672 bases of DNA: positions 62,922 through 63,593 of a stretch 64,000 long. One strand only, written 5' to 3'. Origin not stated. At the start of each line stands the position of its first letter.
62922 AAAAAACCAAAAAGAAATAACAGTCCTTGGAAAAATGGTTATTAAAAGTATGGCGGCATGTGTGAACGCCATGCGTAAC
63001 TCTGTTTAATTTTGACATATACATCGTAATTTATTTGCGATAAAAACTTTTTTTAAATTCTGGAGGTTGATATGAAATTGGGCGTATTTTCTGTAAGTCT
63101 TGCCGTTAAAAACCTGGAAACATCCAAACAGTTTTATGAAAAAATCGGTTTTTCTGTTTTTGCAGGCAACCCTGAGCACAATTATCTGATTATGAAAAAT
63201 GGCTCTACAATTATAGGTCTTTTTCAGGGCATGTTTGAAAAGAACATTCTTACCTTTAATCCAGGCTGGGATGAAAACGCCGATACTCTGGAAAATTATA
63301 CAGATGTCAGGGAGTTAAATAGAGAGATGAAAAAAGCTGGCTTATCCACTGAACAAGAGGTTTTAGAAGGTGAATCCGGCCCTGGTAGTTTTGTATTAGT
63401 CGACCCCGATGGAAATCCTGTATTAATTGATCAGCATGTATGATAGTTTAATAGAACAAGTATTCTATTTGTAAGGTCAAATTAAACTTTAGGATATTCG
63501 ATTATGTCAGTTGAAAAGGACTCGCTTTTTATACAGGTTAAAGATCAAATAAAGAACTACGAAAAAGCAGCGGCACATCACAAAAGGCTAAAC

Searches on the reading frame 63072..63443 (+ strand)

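Call 71: search_protein_families(library=pfam, proteins=[window:63072-63443:+], max_evalue=0.0001)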
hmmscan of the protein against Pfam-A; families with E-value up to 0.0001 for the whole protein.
window:63072-63443:+ (123 aa): 1 family
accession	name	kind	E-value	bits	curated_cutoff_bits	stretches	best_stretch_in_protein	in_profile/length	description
PF00903.31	Glyoxalase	-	2.9e-05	24.9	20.6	1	8-117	5-119/121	Glyoxalase/Bleomycin resistance protein/Dioxygenase superfamily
